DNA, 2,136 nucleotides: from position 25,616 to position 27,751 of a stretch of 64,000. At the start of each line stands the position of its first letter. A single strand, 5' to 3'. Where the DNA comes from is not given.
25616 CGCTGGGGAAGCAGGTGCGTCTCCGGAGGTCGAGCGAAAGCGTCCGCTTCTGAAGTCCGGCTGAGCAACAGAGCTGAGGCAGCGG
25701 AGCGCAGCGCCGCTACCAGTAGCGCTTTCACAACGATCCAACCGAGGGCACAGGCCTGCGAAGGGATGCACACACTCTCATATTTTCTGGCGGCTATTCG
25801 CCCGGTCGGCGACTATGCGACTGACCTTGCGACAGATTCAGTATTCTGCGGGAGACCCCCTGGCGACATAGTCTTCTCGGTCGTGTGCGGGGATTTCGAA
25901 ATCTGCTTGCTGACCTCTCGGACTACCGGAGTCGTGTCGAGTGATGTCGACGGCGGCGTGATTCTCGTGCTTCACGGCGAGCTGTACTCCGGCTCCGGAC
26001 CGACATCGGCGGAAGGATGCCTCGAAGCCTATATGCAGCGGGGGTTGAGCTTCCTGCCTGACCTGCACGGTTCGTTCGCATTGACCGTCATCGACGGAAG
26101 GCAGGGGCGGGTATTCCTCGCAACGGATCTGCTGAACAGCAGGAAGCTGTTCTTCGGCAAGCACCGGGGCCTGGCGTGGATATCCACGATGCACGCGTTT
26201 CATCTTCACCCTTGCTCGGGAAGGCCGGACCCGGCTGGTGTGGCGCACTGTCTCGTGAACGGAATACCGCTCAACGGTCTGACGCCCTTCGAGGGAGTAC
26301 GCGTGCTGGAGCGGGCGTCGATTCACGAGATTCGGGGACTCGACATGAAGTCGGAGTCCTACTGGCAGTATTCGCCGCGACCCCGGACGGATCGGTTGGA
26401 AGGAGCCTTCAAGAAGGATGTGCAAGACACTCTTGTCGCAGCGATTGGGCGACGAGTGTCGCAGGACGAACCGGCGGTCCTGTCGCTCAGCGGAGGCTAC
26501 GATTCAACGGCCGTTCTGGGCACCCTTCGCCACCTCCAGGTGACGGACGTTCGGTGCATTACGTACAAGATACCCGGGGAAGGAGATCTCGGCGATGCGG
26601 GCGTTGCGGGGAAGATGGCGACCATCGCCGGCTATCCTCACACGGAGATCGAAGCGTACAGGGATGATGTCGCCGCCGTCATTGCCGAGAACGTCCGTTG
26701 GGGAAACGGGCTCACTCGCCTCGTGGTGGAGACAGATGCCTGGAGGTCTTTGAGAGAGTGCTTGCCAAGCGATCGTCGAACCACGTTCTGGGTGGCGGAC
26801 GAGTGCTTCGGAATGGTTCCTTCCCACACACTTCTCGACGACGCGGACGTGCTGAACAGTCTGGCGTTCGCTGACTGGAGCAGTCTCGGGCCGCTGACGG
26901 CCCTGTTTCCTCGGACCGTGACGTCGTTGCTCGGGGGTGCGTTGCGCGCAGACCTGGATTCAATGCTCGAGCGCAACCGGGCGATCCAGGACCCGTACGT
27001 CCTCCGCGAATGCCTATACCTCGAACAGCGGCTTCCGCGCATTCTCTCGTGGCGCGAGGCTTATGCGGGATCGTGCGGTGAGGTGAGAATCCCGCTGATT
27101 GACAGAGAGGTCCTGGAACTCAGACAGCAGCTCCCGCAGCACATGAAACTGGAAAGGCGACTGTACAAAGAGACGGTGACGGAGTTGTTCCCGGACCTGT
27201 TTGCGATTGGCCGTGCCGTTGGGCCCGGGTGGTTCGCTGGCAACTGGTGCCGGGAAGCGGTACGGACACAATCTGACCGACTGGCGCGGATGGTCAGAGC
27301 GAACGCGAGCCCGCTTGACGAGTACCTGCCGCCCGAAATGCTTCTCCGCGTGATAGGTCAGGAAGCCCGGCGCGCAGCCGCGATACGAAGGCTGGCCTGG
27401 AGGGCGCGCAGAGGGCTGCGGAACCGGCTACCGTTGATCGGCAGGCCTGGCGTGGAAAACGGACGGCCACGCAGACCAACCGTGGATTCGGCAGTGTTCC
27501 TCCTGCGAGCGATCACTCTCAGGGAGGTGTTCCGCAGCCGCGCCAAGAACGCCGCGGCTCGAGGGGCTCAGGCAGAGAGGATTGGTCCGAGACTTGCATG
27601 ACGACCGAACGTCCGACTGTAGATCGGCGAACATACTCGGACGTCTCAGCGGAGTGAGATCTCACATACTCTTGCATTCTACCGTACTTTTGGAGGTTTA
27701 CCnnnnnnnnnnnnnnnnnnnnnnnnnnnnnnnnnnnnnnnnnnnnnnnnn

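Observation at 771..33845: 33-kb Wzy-dependent EPS locus whose tailoring genes predict an unusual anionic, amidated and sulfated polymer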

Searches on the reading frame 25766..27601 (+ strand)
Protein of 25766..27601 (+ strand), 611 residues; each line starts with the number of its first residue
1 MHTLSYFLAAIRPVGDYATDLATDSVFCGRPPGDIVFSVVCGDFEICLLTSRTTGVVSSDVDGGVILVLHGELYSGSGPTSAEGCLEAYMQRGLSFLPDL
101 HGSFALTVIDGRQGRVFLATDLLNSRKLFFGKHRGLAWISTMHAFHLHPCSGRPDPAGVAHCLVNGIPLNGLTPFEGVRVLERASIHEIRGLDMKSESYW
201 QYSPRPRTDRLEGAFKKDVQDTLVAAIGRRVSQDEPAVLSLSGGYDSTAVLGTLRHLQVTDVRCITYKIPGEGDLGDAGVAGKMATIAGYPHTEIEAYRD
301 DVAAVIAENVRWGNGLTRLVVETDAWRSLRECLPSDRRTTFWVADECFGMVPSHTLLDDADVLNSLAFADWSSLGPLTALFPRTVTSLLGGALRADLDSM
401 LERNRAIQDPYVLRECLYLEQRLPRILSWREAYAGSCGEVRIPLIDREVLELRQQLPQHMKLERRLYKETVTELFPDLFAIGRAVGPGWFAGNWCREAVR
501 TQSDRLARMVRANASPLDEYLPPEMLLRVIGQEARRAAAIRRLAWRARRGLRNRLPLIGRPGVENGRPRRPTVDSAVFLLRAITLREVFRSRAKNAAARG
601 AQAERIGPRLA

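Call 4: search_protein_families(library=pfam, proteins=[window:25766-27601:+], max_evalue=0.01)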
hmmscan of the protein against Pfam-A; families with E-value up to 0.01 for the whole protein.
window:25766-27601:+ (611 aa): 2 families
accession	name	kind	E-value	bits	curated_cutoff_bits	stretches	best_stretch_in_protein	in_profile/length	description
PF00733.27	Asn_synthase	-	2.9e-15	57.2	21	1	219-312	2-94/354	Asparagine synthase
PF13537.11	GATase_7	-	5.9e-06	26.7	25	1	82-145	55-121/123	Glutamine amidotransferase domain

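Call 7: search_protein_families(library=ncbifam, proteins=[window:25766-27601:+], max_evalue=0.001)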
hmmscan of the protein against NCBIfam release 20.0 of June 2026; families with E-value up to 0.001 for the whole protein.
window:25766-27601:+ (611 aa): 6 families
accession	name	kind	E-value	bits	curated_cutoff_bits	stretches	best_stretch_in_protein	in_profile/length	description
TIGR01536.1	asn_synth_AEB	equivalog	7.7e-26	91.2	267.1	1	83-309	103-327/517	asparagine synthase (glutamine-hydrolyzing)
TIGR03104.1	trio_amidotrans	equivalog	1.2e-17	63.4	570.1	1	81-264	100-290/589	N-acetylglutaminylglutamine amidotransferase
TIGR03108.1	eps_aminotran_1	hypoth_equivalog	7.8e-15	54.6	816.9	1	82-266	101-290/628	XrtA/PEP-CTERM system amidotransferase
NF033535.1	lass_lactam_cya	exception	1.8e-09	36.7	525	1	85-259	104-281/668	lasso peptide isopeptide bond-forming cyclase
NF006949.0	PRK09431.1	equivalog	7.5e-09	34.6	499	0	82-144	100-164/554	asparagine synthase B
NF033561.1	macrolact_Ik_Al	subfamily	1.3e-06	27.3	300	1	106-286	83-265/561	albusnodin/ikarugamycin family macrolactam cyclase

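Call 24: find_related_loci(query=window:25766-27601:+, collection=genome_contigs, flank=10000)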
Query window:25766-27601:+ (611 aa) in genome_contigs; peptide patterns used: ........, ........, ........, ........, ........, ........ (x = any residue, [..] = any of these).
28 stretches matched a pattern, but none encodes a relative of the query by tblastn (E <= 1e-3).

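Call 25: find_homologous_proteins(query=window:25766-27601:+, max_evalue=0.001)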
Query window:25766-27601:+ (611 aa): 42 proteins with E <= 0.001 among 8000 candidates.
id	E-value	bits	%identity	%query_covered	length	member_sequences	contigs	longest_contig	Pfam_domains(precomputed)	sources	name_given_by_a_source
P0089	0.0e+0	1398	100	100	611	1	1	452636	PF00733.28,PF13537.12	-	-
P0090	1.4e-257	874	66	97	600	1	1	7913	PF00733.28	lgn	-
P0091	1.2e-252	858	65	97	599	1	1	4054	PF00733.28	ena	-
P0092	5.7e-221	753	62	91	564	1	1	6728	PF00733.28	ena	-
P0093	1.3e-220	752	60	96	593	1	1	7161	PF00733.28,PF13537.12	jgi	-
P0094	1.6e-216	739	64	86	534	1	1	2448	PF00733.28,PF13537.12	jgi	jgi:hypothetical protein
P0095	2.8e-207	708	60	87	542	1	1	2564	PF00733.28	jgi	jgi:asparagine synthetase B (glutamine-hydrolysing)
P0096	1.8e-205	702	54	97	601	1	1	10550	PF00733.28,PF13537.12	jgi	jgi:asparagine synthetase B (glutamine-hydrolysing)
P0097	4.7e-198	678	54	97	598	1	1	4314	PF00733.28,PF13537.12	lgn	-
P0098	2.7e-194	665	55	91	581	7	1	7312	PF00733.28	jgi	-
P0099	7.7e-192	657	66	75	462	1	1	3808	PF00733.28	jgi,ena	-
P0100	1.0e-190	653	60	82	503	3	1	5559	PF00733.28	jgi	jgi:asparagine synthetase B (glutamine-hydrolysing)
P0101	5.2e-181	621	61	77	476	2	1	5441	PF00733.28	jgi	-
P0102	7.9e-166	571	48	93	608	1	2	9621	PF00733.28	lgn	-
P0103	1.5e-146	508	44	96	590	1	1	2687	PF00733.28,PF13537.12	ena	-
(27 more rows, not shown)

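Call 27: find_related_loci(query=A1, collection=genome_contigs, flank=10000)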
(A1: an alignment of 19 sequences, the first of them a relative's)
Query A1 (611 aa) in genome_contigs; peptide patterns used: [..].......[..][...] (x = any residue, [..] = any of these).
82 stretches matched a pattern; 53 encode a relative of the query (tblastn E <= 1e-3); 51 distinct loci.
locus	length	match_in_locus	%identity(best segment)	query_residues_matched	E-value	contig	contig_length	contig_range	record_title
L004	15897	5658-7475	52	1-604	0e+0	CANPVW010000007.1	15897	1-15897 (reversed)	MAG: uncultured bacterium isolate 3300025554_5 genome assembly, contig: 3300025554.a:Ga0210060_1000390, whole genome sho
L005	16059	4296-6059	52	15-600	1e-125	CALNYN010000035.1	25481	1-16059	MAG: uncultured Gemmatimonadota bacterium isolate LOGT_bin.0093 genome assembly, contig: contig_23991, whole genome shot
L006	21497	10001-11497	31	47-546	3e-59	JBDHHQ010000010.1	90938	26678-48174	MAG: Gemmatimonadota bacterium isolate M8-62_Bin_229 M8-62_Bin_229_scaffold_327, whole genome shotgun sequence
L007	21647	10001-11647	32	48-591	1e-55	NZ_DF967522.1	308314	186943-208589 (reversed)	Sulfuricella sp. T08, whole genome shotgun sequence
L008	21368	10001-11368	31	64-530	3e-55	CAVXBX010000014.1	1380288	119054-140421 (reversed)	MAG: uncultured Deinococcaceae bacterium isolate MFD02581.bin.2.137 genome assembly, contig: contig_29354, whole genome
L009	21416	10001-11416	32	77-552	1e-53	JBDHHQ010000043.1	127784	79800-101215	MAG: Gemmatimonadota bacterium isolate M8-62_Bin_229 M8-62_Bin_229_scaffold_3378, whole genome shotgun sequence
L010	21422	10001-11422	32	65-543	1e-53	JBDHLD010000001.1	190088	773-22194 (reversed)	MAG: Gemmatimonadota bacterium isolate BHB10-38_Bin_83 BHB10-38_Bin_83_scaffold_42, whole genome shotgun sequence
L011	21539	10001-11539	31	64-587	2e-53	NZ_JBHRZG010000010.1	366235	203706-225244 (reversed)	Deinococcus rufus strain CCTCC AB 2017081 velvet_auto_105_10, whole genome shotgun sequence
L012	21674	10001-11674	30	16-587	5e-53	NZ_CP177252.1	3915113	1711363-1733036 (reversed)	Deinococcus yunweiensis strain KCTC 3955 chromosome, complete genome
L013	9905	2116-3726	31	47-589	8e-53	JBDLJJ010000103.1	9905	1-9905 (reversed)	MAG: Gemmatimonadota bacterium isolate MAG089 MAG089_103, whole genome shotgun sequence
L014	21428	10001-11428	29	55-529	3e-50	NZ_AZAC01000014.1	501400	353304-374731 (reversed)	Dethiosulfatarculus sandiegensis strain SPR contig_21, whole genome shotgun sequence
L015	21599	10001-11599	30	67-608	2e-47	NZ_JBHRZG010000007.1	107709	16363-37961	Deinococcus rufus strain CCTCC AB 2017081 velvet_auto_105_7, whole genome shotgun sequence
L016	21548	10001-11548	31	67-588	5e-46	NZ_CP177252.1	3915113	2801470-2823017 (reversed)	Deinococcus yunweiensis strain KCTC 3955 chromosome, complete genome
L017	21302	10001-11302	30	91-530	4e-43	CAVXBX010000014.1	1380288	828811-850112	MAG: uncultured Deinococcaceae bacterium isolate MFD02581.bin.2.137 genome assembly, contig: contig_29354, whole genome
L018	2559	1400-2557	29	99-480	3e-36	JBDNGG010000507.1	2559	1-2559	MAG: Terrimicrobiaceae bacterium isolate concoct.179.WLB k141_1331373, whole genome shotgun sequence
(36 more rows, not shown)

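Call 40: search_protein_families(library=pfam, proteins=[L004:2-751:+, L004:4610-5668:+, L004:8543-9622:-, L004:9346-10245:+, L004:8702-9595:+, L005:7306-8199:+, L005:8199-8849:+, L005:7705-8328:-], max_evalue=0.01)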
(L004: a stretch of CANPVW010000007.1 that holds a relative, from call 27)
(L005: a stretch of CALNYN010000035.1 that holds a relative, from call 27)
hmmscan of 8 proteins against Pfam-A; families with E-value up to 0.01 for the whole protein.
L004:2-751:+ (249 aa): 3 families
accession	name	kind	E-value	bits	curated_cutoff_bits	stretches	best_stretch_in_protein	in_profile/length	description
PF00534.26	Glycos_transf_1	-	2.1e-15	57.1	26.4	1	66-224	12-171/172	Glycosyl transferases group 1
PF13692.12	Glyco_trans_1_4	-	1.7e-13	51.5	27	1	71-206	3-138/142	Glycosyl transferases group 1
PF13524.12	Glyco_trans_1_2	-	0.00045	20.6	25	1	116-232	27-135/144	Glycosyl transferase-like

L004:4610-5668:+ (352 aa): 2 families
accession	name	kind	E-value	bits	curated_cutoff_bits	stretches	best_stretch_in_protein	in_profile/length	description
PF13469.12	Sulfotransfer_3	-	4e-14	53.8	27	1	135-284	87-216/216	Sulfotransferase family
PF00685.33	Sulfotransfer_1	-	6.8e-05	22.8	22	1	197-281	85-182/255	Sulfotransferase domain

L004:8543-9622:- (359 aa): 0 families

L004:9346-10245:+ (299 aa): 1 family
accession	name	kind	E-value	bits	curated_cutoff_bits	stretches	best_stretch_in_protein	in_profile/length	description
PF02585.22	PIG-L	-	9.3e-15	55.7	28.2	1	99-213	1-127/129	GlcNAc-PI de-N-acetylase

L004:8702-9595:+ (297 aa): 1 family
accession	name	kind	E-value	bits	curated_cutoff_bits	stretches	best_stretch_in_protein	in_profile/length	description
PF00483.29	NTP_transferase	-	1.1e-07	32.1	21.2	1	4-215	3-210/245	Nucleotidyl transferase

L005:7306-8199:+ (297 aa): 1 family
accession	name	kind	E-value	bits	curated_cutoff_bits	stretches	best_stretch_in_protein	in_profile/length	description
PF00483.29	NTP_transferase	-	3e-07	30.7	21.2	1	4-214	3-209/245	Nucleotidyl transferase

L005:8199-8849:+ (216 aa): 1 family
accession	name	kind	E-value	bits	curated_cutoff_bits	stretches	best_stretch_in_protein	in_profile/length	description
PF02585.22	PIG-L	-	6.2e-16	59.5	28.2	1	16-130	1-127/129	GlcNAc-PI de-N-acetylase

L005:7705-8328:- (207 aa): 0 families

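Call 48: search_solved_structures(query=A1, max_evalue=0.001, show_alignments=0)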
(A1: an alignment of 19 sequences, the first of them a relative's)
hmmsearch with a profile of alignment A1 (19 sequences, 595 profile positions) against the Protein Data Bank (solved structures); distinct sequences matched with E-value up to 0.001: 6.
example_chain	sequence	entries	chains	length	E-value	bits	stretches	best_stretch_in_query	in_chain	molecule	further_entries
7ylz_A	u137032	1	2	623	8.5e-17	64.2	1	76-292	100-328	hydroxyamidotransferase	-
1ct9_A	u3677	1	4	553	2.6e-08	36.1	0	210-260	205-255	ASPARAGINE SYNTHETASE B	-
1jgt_A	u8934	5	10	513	1.5e-07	33.6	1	49-250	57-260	BETA-LACTAM SYNTHETASE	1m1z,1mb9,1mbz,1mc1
8sue_A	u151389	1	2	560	4.8e-07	32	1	210-292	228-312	Asparagine synthetase [glutamine-hydrolyzing]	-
6gq3_A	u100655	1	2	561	4.8e-07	32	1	210-292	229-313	Asparagine synthetase [glutamine-hydrolyzing]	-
9b6c_A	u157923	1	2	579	4.1e-06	28.9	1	210-292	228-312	Asparagine synthetase [glutamine-hydrolyzing]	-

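Call 76: search_protein_families(library=ncbifam, proteins=[L004:4610-5668:+], max_evalue=0.00001)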
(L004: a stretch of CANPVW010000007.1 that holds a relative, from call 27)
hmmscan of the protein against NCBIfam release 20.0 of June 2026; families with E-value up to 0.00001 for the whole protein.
L004:4610-5668:+ (352 aa): 0 families

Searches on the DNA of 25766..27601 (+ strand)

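Call 80: search_rna_families(sources=[L004, L005, L055, L002, L001], threshold=gathering)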
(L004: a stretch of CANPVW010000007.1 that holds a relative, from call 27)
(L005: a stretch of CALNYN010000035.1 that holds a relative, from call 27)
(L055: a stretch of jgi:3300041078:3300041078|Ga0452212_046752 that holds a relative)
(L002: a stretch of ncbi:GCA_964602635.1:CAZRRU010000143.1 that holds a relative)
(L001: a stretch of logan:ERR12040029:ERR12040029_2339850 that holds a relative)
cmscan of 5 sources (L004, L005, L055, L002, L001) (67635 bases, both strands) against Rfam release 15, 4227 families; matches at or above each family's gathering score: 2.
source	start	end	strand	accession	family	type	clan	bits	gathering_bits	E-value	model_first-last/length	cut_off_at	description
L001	4819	4913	+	RF01051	c-di-GMP-I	Cis-reg; riboswitch;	CL00126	67.4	35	5.1e-11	1-87/87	no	c-di-GMP-I riboswitch aptamer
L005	3887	3982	-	RF01051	c-di-GMP-I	Cis-reg; riboswitch;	CL00126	46.2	35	7.6e-06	1-87/87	no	c-di-GMP-I riboswitch aptamer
